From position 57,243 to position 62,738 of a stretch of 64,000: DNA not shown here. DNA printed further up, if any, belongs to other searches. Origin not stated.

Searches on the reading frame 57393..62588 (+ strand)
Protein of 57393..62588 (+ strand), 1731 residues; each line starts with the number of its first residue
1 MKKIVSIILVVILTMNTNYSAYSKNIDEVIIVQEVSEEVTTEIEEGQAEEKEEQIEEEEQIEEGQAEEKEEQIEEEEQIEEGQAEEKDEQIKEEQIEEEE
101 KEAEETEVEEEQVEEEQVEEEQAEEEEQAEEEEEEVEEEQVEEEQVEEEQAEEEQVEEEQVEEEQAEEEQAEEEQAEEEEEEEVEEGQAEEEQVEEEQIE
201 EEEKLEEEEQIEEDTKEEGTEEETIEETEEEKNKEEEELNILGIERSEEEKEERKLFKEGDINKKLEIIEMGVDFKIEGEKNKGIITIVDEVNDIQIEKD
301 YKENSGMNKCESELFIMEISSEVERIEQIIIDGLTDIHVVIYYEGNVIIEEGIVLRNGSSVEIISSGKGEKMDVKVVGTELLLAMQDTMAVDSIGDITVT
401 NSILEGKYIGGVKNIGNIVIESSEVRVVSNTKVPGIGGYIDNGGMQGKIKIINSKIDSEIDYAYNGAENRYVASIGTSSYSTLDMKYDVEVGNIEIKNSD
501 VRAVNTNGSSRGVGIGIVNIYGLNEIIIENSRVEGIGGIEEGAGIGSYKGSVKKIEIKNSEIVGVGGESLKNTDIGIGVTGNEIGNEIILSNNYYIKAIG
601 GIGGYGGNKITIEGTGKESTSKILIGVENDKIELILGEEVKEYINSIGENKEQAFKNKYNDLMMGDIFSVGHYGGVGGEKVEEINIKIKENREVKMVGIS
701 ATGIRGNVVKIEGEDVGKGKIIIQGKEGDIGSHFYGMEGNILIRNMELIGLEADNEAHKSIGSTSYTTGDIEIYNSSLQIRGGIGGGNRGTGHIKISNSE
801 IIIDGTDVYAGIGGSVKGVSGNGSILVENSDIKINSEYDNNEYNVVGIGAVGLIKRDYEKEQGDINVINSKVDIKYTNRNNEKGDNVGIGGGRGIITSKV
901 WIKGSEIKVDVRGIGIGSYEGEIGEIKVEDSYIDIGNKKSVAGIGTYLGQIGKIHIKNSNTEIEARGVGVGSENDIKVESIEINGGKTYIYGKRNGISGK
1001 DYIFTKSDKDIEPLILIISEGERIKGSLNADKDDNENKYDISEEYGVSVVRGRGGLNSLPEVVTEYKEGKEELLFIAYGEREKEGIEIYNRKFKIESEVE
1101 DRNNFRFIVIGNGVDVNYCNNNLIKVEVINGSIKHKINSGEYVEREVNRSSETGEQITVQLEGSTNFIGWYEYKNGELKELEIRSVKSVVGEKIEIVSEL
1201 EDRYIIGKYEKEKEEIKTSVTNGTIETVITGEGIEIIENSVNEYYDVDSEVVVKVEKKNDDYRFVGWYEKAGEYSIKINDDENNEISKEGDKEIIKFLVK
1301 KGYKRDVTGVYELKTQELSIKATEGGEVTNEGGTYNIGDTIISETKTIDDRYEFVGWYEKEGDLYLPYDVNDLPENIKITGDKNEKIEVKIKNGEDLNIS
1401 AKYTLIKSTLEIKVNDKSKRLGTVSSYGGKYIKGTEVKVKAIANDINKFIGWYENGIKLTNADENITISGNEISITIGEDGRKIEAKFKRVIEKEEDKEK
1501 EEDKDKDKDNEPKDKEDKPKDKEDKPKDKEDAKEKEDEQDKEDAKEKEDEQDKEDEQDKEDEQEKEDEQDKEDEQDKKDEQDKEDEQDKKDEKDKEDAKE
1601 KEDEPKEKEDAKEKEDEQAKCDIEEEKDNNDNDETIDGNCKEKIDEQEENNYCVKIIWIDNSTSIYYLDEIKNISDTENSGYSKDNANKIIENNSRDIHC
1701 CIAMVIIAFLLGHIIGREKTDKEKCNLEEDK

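Call 60: search_protein_families(library=pfam, proteins=[window:57393-62588:+], max_evalue=0.01)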
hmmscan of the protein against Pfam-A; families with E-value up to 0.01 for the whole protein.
window:57393-62588:+ (1731 aa): 2 families
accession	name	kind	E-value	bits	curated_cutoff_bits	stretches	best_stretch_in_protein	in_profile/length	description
PF18998.6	Flg_new_2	-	3.2e-10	40.3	23.6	2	1420-1489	9-70/73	Divergent InlB B-repeat domain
PF09479.16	Flg_new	-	3.5e-06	27.5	27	0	1323-1361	7-42/65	Listeria-Bacteroides repeat domain (List_Bact_rpt)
